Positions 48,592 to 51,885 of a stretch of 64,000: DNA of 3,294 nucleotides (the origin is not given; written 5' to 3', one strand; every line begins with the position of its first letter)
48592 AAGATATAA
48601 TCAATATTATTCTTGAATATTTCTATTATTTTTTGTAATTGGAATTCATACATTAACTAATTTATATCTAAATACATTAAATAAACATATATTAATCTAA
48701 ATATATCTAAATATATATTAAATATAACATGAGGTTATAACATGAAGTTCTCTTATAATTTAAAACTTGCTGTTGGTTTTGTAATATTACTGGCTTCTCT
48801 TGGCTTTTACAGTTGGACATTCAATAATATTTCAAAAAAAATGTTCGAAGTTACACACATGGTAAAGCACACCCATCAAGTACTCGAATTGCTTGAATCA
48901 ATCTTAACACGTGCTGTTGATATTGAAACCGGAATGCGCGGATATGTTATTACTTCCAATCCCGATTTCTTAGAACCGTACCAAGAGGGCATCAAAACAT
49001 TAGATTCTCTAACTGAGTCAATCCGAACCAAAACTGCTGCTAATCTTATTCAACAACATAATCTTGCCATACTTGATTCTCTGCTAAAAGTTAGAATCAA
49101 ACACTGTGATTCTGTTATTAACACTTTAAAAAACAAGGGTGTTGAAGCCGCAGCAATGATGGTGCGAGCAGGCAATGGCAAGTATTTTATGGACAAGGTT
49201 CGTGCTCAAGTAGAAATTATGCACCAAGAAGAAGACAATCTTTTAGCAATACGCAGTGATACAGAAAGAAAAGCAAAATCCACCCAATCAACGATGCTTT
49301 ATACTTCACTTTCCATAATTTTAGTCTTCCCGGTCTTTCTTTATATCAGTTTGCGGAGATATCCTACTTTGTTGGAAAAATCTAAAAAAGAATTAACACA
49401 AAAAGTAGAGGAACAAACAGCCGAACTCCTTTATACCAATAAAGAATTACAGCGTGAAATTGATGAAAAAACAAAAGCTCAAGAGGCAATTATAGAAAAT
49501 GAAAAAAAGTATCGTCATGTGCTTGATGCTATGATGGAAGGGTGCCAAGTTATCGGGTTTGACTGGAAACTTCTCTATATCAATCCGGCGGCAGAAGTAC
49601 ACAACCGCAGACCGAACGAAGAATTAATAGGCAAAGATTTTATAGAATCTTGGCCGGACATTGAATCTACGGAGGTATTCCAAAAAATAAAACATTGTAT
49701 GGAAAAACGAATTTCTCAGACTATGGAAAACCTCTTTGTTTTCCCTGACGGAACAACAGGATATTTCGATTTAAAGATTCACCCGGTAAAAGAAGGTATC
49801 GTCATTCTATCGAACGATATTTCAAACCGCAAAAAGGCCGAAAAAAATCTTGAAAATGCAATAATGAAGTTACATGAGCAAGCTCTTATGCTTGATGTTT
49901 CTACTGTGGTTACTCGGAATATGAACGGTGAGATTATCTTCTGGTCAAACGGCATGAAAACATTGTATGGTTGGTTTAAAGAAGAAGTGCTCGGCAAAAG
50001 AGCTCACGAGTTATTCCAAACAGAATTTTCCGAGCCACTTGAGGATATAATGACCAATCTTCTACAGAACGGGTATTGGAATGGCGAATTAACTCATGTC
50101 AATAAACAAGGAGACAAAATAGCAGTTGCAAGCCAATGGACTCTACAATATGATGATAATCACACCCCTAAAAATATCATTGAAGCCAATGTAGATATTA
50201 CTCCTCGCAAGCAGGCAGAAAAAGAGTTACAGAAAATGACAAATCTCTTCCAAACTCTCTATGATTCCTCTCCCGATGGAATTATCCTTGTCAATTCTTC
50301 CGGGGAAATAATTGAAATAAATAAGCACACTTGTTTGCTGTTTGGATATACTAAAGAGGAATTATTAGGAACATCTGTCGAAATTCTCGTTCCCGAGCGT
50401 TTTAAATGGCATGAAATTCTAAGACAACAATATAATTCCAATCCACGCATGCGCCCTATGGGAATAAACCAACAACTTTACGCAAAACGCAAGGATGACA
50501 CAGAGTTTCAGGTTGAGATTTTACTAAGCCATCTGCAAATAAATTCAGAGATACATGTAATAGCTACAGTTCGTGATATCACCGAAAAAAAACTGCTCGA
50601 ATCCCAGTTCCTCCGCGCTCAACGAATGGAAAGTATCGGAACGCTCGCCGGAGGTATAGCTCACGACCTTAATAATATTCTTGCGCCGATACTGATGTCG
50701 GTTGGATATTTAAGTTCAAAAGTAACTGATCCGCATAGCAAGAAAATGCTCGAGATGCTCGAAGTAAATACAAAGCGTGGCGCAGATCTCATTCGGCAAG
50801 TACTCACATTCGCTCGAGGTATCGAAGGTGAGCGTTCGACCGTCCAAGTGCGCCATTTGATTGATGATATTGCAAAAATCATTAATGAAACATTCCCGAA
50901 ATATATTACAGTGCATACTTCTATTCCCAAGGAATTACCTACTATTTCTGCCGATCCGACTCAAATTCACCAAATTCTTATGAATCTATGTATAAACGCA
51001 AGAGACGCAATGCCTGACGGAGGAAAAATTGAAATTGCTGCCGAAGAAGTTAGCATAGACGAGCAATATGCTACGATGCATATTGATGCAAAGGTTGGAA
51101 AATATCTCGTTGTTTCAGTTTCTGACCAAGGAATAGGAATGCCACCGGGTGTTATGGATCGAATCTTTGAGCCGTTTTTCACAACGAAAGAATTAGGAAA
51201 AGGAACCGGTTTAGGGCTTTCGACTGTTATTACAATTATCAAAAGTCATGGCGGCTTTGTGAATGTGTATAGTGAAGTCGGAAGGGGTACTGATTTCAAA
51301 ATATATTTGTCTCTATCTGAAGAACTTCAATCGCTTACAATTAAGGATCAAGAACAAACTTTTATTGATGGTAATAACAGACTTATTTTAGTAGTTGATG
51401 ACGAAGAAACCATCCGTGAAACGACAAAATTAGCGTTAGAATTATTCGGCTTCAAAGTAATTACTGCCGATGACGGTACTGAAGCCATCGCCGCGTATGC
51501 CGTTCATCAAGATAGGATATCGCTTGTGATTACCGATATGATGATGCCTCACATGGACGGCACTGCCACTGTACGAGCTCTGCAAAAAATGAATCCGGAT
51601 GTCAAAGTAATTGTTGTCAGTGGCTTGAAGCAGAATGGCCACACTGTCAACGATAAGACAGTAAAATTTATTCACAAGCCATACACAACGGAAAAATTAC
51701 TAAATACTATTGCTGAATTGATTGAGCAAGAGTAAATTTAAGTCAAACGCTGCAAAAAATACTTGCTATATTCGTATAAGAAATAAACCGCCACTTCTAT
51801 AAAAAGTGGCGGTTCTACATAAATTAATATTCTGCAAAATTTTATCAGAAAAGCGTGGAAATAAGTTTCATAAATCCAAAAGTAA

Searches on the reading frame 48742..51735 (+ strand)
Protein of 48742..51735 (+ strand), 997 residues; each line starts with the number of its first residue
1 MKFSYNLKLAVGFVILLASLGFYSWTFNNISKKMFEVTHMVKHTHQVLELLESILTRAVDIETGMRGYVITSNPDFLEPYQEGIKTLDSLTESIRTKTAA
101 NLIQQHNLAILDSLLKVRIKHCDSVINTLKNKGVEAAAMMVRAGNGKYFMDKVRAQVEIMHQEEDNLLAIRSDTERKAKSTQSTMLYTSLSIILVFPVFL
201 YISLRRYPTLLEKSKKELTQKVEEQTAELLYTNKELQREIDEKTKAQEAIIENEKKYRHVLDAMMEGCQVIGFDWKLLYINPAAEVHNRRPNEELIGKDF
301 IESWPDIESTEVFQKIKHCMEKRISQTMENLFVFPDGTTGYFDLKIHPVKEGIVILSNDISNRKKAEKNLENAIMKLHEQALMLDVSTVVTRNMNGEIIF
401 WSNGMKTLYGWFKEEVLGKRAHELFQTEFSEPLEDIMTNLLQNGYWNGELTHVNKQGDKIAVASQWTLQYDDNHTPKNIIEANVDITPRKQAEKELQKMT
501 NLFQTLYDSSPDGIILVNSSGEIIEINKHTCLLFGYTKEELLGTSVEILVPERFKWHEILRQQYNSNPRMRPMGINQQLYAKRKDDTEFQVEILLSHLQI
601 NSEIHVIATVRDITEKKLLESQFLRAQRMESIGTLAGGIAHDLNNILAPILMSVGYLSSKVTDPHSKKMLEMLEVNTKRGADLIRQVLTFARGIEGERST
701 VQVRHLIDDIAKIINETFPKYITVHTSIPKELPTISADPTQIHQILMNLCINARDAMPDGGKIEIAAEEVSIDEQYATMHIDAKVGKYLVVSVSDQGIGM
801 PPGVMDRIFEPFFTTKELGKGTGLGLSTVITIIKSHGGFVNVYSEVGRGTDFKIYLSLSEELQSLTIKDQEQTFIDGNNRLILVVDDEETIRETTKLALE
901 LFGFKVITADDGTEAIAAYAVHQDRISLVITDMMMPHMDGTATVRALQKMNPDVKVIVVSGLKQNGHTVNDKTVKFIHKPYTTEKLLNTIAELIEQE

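Call 18: search_protein_families(library=pfam, proteins=[window:48742-51735:+], max_evalue=0.001)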
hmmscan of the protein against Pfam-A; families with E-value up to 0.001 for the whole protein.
window:48742-51735:+ (997 aa): 11 families
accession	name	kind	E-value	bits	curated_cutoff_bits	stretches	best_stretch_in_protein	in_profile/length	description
PF05227.19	CHASE3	-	3.2e-34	118.2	28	1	38-172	2-136/138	CHASE3 domain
PF00989.32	PAS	-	1.5e-28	99.5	22.6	2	502-613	2-113/113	PAS fold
PF13426.13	PAS_9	-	3.5e-27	95.1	27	2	511-615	1-103/103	PAS domain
PF02518.31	HATPase_c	-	1.6e-23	83.7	26.4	1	738-858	2-109/111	Histidine kinase-, DNA gyrase B-, and HSP90-like ATPase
PF08448.16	PAS_4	-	5.9e-23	81.6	23.1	2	261-364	1-109/110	PAS fold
PF00072.30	Response_reg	-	2.5e-20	73.2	30.2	1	882-990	1-110/111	Response regulator receiver domain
PF13188.13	PAS_8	-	1.7e-13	50.4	21.8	1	501-559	1-60/65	PAS domain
PF08447.18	PAS_3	-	2.2e-08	34.7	25.6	1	398-480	1-86/89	PAS fold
PF00512.31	HisKA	-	3.9e-08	33.7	26.9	1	633-693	3-63/66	His Kinase A (phospho-acceptor) domain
PF24820.1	Diguanyl_cycl_sensor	-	3e-06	27.6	28.1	1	513-605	8-103/109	Diguanylate cyclase-like sensor domain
PF24990.1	PAS_13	-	5.1e-06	27.3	27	0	516-546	5-35/143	ERT1/acuK family PAS domain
